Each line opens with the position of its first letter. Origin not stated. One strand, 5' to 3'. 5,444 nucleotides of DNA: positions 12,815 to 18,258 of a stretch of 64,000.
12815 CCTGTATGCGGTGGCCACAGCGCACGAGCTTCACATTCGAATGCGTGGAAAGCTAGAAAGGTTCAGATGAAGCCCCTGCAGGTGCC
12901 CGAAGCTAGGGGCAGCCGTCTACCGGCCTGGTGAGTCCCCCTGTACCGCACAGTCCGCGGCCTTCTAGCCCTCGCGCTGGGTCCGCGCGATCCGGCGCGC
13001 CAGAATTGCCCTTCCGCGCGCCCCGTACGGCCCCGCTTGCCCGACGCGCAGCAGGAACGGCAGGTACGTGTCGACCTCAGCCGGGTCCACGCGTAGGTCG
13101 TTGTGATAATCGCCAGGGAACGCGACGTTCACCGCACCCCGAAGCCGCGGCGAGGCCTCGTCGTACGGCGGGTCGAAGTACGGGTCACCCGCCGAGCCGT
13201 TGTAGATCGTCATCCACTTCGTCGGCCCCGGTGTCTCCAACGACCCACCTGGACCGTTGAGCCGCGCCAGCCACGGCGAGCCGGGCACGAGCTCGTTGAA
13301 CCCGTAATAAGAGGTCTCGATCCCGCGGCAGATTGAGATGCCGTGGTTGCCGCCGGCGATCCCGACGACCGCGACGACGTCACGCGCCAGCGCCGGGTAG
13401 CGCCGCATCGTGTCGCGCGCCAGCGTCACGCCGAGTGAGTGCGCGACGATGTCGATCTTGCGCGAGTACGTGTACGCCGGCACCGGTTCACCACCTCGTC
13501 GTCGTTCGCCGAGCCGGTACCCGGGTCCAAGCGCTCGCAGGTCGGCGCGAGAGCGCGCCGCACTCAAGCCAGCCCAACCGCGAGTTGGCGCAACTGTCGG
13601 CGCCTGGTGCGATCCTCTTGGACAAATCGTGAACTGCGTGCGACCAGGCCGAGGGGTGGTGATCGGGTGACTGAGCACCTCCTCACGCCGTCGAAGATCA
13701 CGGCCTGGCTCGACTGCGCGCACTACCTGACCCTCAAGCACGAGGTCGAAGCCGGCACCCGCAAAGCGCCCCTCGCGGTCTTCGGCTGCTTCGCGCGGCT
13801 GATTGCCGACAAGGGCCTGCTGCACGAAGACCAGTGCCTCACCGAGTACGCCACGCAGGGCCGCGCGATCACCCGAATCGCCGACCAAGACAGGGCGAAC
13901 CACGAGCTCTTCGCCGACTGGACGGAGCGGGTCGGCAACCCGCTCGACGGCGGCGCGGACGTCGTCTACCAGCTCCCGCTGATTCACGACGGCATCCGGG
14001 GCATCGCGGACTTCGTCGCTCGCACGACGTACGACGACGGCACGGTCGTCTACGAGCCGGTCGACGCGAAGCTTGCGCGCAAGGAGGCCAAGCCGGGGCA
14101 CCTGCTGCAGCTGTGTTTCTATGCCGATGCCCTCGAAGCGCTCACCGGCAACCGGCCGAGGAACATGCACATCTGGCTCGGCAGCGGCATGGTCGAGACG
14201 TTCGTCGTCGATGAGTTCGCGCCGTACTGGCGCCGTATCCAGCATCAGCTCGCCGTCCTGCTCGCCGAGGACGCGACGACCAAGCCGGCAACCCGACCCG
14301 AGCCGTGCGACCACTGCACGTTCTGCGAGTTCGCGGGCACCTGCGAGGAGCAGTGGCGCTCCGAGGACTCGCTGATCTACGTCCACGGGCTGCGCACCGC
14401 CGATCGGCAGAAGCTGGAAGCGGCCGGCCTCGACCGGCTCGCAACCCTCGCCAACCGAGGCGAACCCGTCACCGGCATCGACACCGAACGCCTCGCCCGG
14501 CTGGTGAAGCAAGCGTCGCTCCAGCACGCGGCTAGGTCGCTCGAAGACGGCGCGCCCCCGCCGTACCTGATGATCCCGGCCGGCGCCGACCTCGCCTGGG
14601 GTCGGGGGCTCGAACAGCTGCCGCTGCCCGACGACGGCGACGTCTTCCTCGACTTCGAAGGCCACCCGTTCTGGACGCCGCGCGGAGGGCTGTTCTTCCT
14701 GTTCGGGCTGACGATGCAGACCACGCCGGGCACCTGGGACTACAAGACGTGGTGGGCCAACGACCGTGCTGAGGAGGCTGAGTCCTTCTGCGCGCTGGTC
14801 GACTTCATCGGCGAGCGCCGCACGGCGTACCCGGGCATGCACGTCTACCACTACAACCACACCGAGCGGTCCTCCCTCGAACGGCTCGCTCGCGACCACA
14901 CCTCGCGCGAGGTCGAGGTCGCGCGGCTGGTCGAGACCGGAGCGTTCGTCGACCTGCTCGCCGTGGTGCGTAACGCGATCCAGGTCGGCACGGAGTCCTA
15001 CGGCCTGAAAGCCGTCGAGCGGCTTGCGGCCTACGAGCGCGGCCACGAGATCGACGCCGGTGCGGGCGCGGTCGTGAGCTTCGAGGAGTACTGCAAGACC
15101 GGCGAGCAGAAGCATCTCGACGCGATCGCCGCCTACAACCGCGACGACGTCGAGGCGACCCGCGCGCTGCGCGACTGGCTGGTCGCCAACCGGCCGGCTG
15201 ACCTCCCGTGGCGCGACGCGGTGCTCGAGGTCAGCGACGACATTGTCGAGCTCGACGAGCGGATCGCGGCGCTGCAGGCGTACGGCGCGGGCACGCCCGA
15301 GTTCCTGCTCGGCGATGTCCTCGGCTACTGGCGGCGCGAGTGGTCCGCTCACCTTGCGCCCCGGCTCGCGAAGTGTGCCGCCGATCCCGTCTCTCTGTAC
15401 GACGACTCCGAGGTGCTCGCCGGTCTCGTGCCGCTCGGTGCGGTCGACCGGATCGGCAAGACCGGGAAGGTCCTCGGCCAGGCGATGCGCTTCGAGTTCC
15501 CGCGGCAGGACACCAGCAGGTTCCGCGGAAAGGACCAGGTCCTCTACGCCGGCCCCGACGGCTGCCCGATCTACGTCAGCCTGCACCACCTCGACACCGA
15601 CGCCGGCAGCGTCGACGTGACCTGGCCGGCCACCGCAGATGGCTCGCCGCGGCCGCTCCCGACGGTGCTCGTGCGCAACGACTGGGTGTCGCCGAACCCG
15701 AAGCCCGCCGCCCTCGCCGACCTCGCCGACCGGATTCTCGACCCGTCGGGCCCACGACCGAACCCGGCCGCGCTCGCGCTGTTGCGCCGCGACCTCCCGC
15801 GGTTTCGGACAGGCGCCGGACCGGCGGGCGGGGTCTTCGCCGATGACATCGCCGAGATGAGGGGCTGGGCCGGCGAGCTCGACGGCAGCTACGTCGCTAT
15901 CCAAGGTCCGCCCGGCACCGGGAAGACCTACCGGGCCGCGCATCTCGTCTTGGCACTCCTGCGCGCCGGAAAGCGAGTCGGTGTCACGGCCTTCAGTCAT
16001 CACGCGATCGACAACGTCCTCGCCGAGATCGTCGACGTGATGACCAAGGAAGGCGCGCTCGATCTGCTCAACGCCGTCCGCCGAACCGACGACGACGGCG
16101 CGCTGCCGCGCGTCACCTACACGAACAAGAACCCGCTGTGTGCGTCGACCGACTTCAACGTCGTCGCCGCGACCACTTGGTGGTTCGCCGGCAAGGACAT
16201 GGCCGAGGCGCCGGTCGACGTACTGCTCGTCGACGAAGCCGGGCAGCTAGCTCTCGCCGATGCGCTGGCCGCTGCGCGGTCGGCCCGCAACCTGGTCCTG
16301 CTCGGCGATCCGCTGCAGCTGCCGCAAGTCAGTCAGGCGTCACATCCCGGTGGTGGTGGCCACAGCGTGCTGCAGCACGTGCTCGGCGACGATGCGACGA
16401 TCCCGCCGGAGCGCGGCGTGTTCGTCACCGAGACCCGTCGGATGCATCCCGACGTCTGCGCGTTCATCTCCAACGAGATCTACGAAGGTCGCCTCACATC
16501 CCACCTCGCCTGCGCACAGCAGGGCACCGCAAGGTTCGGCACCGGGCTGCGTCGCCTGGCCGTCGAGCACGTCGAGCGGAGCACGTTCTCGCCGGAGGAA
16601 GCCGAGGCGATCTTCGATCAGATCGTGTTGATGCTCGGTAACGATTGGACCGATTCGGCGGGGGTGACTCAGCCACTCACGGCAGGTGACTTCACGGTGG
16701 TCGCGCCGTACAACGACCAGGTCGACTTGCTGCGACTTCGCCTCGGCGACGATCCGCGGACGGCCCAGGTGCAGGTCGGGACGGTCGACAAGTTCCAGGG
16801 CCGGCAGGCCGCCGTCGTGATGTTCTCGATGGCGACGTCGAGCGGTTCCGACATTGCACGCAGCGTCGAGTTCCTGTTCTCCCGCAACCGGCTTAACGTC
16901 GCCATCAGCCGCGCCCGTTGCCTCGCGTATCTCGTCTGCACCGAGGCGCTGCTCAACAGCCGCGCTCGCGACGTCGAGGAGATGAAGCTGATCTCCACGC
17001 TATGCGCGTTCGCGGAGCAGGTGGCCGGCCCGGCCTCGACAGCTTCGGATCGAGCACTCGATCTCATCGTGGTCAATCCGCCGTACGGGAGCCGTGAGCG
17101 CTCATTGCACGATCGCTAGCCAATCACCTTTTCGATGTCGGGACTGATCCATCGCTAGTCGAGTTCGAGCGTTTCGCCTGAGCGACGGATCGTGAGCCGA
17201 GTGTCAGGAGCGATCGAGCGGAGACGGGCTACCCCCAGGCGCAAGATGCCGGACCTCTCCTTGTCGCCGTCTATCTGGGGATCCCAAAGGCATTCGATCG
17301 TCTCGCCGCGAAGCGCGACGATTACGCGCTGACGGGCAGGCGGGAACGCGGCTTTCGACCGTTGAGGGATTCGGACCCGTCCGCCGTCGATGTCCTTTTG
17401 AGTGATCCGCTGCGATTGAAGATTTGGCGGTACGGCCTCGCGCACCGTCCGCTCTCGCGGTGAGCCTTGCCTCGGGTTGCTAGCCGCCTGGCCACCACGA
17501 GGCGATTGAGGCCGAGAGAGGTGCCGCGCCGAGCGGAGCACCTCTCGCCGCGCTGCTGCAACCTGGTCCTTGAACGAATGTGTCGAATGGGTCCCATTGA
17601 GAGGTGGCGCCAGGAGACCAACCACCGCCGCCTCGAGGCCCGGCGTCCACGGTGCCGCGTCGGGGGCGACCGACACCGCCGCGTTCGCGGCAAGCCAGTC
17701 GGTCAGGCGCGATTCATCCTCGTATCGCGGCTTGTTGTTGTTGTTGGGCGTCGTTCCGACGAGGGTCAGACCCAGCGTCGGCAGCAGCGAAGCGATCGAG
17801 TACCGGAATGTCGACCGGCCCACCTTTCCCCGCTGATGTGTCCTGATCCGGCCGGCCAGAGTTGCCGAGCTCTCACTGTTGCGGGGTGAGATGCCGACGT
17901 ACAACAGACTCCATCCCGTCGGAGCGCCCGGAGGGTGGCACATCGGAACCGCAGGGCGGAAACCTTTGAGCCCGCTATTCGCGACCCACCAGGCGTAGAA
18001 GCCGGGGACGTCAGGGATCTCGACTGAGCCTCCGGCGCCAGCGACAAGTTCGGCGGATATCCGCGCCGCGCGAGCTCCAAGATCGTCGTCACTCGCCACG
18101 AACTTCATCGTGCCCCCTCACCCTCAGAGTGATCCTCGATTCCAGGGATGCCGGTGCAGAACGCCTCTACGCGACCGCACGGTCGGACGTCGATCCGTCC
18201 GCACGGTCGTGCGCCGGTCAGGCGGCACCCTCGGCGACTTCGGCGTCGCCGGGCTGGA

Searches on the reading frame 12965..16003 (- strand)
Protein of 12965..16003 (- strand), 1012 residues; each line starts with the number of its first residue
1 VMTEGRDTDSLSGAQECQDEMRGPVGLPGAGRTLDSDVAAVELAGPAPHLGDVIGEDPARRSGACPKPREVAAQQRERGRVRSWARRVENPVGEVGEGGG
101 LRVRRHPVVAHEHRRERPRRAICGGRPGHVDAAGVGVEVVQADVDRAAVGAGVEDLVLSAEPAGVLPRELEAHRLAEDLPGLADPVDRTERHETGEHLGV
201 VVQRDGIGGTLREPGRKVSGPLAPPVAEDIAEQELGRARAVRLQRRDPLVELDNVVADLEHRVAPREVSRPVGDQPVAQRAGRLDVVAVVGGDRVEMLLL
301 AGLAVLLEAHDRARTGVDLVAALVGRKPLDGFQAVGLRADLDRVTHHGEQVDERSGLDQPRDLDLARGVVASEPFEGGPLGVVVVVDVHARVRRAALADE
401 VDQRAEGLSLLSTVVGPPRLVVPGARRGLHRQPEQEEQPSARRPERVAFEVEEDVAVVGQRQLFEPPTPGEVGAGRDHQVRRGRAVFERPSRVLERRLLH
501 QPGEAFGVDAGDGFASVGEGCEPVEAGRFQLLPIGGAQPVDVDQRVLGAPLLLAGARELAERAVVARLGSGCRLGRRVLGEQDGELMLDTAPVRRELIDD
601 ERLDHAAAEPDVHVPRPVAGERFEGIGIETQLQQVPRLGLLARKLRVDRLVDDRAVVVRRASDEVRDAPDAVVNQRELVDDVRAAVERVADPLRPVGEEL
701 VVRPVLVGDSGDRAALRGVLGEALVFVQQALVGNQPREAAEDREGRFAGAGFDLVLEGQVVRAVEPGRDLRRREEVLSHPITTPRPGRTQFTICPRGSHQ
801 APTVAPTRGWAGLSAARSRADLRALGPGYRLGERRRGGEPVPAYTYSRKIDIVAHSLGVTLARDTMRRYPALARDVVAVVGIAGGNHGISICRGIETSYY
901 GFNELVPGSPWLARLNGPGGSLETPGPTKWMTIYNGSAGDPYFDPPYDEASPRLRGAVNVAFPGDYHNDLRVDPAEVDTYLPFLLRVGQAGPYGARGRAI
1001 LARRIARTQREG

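Call 22: search_protein_families(library=pfam, proteins=[window:12965-16003:-], max_evalue=0.001)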
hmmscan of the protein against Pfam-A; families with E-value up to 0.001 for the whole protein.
window:12965-16003:- (1012 aa): 1 family
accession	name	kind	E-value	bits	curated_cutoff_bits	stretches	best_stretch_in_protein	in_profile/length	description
PF01674.24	Lipase_2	-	3e-06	27.3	20.3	1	840-895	67-132/219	Lipase (class 2)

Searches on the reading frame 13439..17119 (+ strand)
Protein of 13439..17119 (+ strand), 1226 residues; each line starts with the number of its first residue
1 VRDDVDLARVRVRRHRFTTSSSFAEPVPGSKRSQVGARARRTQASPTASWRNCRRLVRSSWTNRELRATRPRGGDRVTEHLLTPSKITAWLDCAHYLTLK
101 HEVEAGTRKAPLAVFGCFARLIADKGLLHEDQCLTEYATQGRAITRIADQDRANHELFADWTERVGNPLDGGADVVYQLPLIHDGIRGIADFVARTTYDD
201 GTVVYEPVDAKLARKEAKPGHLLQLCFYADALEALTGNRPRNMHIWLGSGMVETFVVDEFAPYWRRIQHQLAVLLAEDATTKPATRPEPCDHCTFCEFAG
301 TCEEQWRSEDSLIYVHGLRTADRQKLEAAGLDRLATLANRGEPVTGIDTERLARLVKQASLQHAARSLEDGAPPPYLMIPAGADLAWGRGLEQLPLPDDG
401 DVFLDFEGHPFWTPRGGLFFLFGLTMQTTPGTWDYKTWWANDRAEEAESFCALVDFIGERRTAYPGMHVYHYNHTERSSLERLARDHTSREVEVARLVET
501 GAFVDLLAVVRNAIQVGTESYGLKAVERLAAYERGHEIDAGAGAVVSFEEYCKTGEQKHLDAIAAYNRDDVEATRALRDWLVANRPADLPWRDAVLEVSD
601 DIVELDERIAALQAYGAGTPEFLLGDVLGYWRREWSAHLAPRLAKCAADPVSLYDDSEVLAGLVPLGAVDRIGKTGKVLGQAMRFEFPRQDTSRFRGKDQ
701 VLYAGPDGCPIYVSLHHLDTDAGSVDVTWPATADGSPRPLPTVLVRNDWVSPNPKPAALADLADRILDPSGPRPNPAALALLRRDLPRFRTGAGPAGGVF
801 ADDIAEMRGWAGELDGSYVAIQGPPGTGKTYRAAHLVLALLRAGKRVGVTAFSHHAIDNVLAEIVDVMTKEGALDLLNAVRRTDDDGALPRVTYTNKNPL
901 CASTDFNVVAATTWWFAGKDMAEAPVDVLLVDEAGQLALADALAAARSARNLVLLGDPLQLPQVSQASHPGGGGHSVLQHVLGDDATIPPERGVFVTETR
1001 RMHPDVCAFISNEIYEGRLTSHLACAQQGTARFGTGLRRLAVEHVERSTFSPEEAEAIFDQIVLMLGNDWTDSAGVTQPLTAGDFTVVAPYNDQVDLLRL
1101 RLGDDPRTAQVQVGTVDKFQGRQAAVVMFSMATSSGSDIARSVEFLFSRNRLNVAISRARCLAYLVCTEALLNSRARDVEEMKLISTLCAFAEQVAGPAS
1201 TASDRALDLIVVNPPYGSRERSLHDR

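Call 22: search_protein_families(library=pfam, proteins=[window:13439-17119:+], max_evalue=0.001)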
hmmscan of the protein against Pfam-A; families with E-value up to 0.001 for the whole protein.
window:13439-17119:+ (1226 aa): 8 families
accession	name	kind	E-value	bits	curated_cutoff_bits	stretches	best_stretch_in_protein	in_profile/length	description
PF13087.12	AAA_12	-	2e-24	86.7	27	1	992-1168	16-193/195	AAA domain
PF13482.12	RNase_H_2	-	2.6e-20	73.4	22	1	402-582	1-165/165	RNase_H superfamily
PF13086.12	AAA_11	-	1.2e-17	65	27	2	819-886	20-93/257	AAA domain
PF13604.12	AAA_30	-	6.9e-11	42.7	27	1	818-966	20-133/191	AAA domain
PF13245.12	AAA_19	-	1.3e-07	32.3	25.1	1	815-964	10-132/134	AAA domain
PF01443.25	Viral_helicase1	-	2.1e-07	31.4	21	1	913-969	44-105/228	Viral superfamily 1 RNA helicase core domain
PF12705.13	PDDEXK_1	-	4.3e-06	27.3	22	1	140-302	93-246/247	PD-(D/E)XK nuclease superfamily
PF05127.21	NAT10_TcmA_helicase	-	0.0006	20.2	22.7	0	821-940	2-104/176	RNA cytidine acetyltransferase NAT10/TcmA, helicase domain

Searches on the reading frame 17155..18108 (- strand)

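Call 10: search_protein_families(library=pfam, proteins=[window:17155-18108:-], max_evalue=0.001)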
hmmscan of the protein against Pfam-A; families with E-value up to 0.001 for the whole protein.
window:17155-18108:- (317 aa): 1 family
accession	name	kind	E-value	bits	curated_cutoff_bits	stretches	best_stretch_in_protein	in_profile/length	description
PF20815.3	GIY_YIG_2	-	1.4e-13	51.5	22.4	1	36-188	1-152/153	GIY-YIG catalytic domain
